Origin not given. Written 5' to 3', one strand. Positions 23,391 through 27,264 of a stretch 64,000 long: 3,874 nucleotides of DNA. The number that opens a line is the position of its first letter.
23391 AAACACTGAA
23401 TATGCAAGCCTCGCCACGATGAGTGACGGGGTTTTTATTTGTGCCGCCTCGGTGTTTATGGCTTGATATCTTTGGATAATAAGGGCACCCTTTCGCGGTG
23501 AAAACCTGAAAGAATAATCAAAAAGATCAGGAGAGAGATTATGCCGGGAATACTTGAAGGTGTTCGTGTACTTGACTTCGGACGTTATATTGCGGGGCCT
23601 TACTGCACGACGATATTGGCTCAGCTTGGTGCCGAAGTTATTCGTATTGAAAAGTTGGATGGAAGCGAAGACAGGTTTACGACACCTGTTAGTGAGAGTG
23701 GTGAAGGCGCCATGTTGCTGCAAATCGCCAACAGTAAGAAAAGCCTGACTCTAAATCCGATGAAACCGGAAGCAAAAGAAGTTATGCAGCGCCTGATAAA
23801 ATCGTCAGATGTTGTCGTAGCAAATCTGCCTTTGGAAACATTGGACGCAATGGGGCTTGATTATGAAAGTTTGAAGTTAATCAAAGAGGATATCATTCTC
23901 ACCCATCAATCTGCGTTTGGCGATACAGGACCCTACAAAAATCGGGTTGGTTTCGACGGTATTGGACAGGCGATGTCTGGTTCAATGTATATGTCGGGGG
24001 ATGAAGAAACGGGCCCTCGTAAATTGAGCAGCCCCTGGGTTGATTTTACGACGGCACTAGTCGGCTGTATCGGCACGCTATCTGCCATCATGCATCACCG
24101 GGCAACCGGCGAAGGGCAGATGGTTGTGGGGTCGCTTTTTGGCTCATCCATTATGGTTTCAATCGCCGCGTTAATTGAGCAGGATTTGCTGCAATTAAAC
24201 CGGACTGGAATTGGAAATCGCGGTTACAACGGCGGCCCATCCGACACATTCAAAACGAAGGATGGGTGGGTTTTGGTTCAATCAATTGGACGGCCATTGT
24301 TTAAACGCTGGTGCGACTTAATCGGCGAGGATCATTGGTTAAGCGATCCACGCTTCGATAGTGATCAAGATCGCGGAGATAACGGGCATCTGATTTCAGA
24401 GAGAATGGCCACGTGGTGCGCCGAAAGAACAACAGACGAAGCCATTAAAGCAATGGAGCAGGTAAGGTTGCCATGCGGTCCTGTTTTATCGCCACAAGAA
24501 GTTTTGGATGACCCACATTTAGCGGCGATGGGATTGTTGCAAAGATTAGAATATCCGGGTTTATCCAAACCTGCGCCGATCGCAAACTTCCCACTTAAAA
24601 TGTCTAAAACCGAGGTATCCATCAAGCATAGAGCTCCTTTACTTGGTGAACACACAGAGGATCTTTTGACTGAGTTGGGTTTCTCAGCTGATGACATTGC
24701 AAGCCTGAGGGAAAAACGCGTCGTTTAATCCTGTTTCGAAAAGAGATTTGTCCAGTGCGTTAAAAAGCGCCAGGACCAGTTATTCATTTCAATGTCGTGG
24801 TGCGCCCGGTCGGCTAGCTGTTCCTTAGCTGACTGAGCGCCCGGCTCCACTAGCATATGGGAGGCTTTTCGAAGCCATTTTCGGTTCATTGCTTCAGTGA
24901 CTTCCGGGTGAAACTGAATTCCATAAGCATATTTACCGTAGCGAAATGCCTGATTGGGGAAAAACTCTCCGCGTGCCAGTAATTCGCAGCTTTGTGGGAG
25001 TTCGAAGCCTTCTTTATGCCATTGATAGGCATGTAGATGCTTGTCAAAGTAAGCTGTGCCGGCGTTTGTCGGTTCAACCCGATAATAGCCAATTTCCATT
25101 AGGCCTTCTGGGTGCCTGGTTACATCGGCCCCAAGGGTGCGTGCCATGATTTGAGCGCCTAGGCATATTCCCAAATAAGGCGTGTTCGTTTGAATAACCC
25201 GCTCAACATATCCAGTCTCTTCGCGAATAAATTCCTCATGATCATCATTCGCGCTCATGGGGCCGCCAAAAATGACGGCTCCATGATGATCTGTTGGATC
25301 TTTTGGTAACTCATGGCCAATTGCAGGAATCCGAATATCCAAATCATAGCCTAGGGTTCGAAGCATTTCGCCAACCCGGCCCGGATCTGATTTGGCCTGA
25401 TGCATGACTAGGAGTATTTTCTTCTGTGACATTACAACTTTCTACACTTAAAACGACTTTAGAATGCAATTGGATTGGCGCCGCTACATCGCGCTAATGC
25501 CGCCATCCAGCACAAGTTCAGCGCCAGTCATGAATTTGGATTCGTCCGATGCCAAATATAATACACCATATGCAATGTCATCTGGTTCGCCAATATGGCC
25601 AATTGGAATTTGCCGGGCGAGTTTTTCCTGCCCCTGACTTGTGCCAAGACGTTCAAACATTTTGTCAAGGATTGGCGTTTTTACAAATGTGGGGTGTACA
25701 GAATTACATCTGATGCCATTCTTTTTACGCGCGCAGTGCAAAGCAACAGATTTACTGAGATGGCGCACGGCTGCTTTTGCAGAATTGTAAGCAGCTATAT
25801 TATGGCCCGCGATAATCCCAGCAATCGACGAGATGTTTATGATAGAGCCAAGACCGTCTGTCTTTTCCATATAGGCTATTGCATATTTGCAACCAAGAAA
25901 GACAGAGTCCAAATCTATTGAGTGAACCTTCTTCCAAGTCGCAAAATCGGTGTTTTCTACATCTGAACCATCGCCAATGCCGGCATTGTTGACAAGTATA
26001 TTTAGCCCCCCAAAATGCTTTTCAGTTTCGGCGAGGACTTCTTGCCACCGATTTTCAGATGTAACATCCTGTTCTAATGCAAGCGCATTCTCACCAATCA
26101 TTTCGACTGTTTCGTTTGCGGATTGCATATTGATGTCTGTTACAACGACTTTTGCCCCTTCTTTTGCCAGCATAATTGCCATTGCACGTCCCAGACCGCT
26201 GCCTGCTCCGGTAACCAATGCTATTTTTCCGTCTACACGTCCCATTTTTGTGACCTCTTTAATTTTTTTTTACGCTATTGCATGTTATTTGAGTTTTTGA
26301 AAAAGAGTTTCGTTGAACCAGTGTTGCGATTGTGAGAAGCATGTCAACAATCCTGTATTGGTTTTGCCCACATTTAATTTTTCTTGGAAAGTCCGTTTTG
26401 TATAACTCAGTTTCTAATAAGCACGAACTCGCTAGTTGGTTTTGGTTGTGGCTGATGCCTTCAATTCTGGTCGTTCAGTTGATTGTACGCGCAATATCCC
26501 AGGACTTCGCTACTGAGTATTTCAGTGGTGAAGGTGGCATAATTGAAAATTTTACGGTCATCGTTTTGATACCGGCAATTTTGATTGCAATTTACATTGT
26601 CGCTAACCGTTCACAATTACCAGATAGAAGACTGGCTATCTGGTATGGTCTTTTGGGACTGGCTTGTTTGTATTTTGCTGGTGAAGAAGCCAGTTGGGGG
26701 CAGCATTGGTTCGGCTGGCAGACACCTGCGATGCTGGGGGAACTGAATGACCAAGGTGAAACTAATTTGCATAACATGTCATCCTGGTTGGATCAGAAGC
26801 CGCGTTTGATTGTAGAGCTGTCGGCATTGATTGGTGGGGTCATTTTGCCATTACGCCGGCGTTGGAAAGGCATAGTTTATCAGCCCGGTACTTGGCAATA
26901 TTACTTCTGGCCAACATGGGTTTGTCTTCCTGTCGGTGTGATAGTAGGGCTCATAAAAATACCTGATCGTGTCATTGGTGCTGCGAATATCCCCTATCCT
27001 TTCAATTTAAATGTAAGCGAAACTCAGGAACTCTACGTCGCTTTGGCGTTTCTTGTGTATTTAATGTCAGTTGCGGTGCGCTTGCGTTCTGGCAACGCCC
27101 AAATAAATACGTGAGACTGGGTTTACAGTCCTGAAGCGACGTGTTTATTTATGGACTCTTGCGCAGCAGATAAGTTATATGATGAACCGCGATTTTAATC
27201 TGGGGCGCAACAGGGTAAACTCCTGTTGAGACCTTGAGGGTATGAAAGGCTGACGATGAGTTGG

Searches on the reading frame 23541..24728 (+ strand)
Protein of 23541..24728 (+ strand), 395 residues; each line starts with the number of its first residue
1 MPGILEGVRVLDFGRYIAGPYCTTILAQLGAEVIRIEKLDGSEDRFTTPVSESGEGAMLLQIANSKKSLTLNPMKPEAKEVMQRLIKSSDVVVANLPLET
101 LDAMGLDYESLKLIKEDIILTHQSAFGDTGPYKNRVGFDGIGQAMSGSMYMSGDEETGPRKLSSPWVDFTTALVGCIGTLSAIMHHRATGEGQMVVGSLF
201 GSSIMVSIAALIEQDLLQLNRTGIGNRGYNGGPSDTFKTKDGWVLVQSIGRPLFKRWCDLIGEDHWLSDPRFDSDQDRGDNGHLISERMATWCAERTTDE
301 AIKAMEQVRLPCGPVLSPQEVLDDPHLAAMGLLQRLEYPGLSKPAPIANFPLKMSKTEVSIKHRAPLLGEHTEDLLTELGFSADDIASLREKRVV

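Call 10: search_protein_families(library=ncbifam, proteins=[window:23541-24728:+], max_evalue=0.001)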
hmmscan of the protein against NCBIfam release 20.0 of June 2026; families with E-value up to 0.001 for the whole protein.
window:23541-24728:+ (395 aa): 7 families
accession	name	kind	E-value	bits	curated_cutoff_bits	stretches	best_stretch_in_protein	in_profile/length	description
NF003809.0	PRK05398.1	subfamily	7.1e-64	215.9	442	2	5-217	5-218/416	formyl-CoA transferase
NF041294.1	Scnl_mescCoAtase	equivalog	2.1e-62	211.5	700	1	4-376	3-380/381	succinyl-CoA:mesaconate CoA-transferase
NF052585.1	SucGlutTfsCaiB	equivalog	9.6e-60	202.2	750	1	5-380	8-389/394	succinate--glutarate CoA-transferase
TIGR03253.1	oxalate_frc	equivalog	2.3e-58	197.9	504.2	2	5-224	4-222/416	formyl-CoA transferase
NF008511.0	PRK11430.1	equivalog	4.9e-37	127.9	522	1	3-373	8-373/381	CoA:oxalate CoA-transferase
NF002914.1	PRK03525.1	equivalog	1.6e-28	99.8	413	1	3-394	8-396/400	L-carnitine CoA-transferase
TIGR04253.1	mesacon_CoA_iso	equivalog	2.9e-24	85.8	725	1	3-395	1-400/403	2-methylfumaryl-CoA isomerase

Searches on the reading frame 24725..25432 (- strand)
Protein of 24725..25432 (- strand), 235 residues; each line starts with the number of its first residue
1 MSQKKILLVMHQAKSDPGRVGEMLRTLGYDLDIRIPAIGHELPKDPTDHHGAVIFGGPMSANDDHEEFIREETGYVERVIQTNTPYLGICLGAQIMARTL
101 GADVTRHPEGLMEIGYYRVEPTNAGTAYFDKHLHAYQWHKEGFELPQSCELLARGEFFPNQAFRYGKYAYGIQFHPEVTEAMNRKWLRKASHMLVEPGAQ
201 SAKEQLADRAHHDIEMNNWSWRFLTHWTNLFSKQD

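Call 10: search_protein_families(library=ncbifam, proteins=[window:24725-25432:-], max_evalue=0.001)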
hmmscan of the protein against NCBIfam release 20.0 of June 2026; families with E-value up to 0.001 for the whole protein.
window:24725-25432:- (235 aa): 18 families
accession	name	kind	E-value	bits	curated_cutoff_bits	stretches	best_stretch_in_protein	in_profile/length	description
NF005072.0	PRK06490.1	equivalog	4.6e-93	310.8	339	1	2-229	12-238/251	glutamine amidotransferase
NF005458.0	PRK07053.1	equivalog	5.2e-40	137.3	250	1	3-228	2-229/234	glutamine amidotransferase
NF006562.0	PRK09065.1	equivalog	1.9e-26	93.1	205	1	38-204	46-216/242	glutamine amidotransferase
NF006098.0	PRK08250.1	equivalog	1.5e-24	86.9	301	1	5-231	2-236/239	glutamine amidotransferase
NF005743.0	PRK07567.1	equivalog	1.1e-16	60.8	264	1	45-179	48-193/245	glutamine amidotransferase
TIGR00888.1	guaA_Nterm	equivalog_domain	2.1e-16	59.9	172.15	1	48-182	41-171/188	glutamine-hydrolyzing GMP synthase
NF001975.0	PRK00758.1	equivalog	4.4e-16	59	198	1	30-181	23-168/185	GMP synthase subunit A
NF004212.0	PRK05665.1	equivalog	1.3e-14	54.5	309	1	48-226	56-235/241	amidotransferase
NF000848.1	PRK00074.1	equivalog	1.3e-12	47.1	400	1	49-183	42-175/512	glutamine-hydrolyzing GMP synthase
NF005849.0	PRK07765.1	equivalog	1.9e-06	27.3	308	1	76-180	69-179/219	aminodeoxychorismate/anthranilate synthase component II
TIGR01368.1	CPSaseIIsmall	equivalog_domain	2.5e-06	26.7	307.35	1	69-107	232-270/361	glutamine-hydrolyzing carbamoyl-phosphate synthase small subunit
TIGR01855.1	IMP_synth_hisH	equivalog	4e-06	26.8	105.4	0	65-99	51-87/198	imidazole glycerol phosphate synthase subunit HisH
TIGR00566.1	trpG_papA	subfamily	1.3e-05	25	121.05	1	56-107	52-98/192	glutamine amidotransferase of anthranilate synthase or aminodeoxychorismate synthase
NF009475.0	PRK12838.1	equivalog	2e-05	23.8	221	1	74-110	231-267/359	carbamoyl phosphate synthase small subunit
NF045546.1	GCDPHdlase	equivalog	2.1e-05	24.7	250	1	72-185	82-188/198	gamma-glutamyl-CDP-amidate hydrolase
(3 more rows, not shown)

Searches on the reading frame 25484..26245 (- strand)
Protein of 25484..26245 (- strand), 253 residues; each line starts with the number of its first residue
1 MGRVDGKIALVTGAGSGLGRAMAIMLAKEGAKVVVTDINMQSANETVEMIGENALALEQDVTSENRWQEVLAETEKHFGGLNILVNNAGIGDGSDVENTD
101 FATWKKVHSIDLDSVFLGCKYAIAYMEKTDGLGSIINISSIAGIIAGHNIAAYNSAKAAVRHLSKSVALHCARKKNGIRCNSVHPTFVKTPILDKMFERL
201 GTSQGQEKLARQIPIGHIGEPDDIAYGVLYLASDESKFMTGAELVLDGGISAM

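Call 10: search_protein_families(library=ncbifam, proteins=[window:25484-26245:-], max_evalue=0.001)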
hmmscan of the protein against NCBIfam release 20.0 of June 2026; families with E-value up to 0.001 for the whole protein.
window:25484-26245:- (253 aa): 225 families (the best 25 are shown)
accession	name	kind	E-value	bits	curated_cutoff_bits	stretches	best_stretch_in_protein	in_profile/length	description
NF005473.0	PRK07069.1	equivalog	7.5e-107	356.7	339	1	2-253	6-262/262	SDR family oxidoreductase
NF052562.1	RADHDNL4305835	equivalog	6.9e-84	281.2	400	1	2-252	3-251/252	NADP-dependent (R)-specific alcohol dehydrogenase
NF005559.1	PRK07231.1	subfamily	2.5e-70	236.8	215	1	3-251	1-248/249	glucose 1-dehydrogenase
NF004791.0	PRK06138.1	equivalog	2.1e-68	230.4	312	1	3-252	2-251/252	SDR family oxidoreductase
NF053702.1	TrHdxCHCADhChcB1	equivalog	2.7e-63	213.7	400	1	3-252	1-242/250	trans-4-hydroxycyclohexanecarboxylate dehydrogenase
NF052558.1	MBtsdlDhBudC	equivalog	8.4e-63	212.2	270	1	5-252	2-243/250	meso-2,3-butanediol dehydrogenase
NF004818.0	PRK06172.1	equivalog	8e-60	202.3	336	1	4-252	5-252/253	SDR family oxidoreductase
NF009093.0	PRK12429.1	subfamily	1.9e-59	201.1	258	1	4-251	3-257/259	3-hydroxybutyrate dehydrogenase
NF053701.1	CsHdxCHCADhChcB2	equivalog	7.3e-59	199.2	350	1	5-252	2-244/245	cis-4-hydroxycyclohexanecarboxylate dehydrogenase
NF004774.0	PRK06114.1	equivalog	1.2e-56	191.9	360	1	3-251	13-260/262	SDR family oxidoreductase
TIGR03971.1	SDR_subfam_1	subfamily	5e-56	190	300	1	4-251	1-269/271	mycofactocin-coupled SDR family oxidoreductase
NF004713.0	PRK06057.1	equivalog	2.7e-55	187.6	404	1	2-252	5-251/257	3-oxoacyl-ACP reductase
NF004198.0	PRK05653.1-3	equivalog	6.1e-55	186.4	296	1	4-250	5-246/248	3-oxoacyl-ACP reductase FabG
NF006493.1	PRK08936.1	subfamily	9.3e-55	185.7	420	1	4-251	5-251/261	glucose-1-dehydrogenase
TIGR01963.1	PHB_DH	subfamily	2.4e-54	184.3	307.05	1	7-251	2-253/255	3-hydroxybutyrate dehydrogenase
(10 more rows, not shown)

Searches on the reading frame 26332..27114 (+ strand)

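Call 10: search_protein_families(library=ncbifam, proteins=[window:26332-27114:+], max_evalue=0.001)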
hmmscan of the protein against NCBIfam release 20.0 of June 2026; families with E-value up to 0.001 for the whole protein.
window:26332-27114:+ (260 aa): 0 families

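Call 37: search_protein_families(library=pfam, proteins=[window:26332-27114:+], max_evalue=1)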
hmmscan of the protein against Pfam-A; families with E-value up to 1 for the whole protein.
window:26332-27114:+ (260 aa): 4 families
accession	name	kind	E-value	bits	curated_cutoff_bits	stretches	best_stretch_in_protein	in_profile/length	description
PF19589.4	DUF6095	-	0.031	14.9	23.8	1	12-48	18-52/73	Family of unknown function (DUF6095)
PF20556.3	DUF6768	-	0.059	13.5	27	1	60-116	32-88/123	Family of unknown function (DUF6768)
PF01925.25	TauE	-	0.13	12.3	32.6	0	158-255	93-190/237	Sulfite exporter TauE/SafE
PF05656.20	DUF805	-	0.51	11.3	25.7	1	37-112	13-86/111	Protein of unknown function (DUF805)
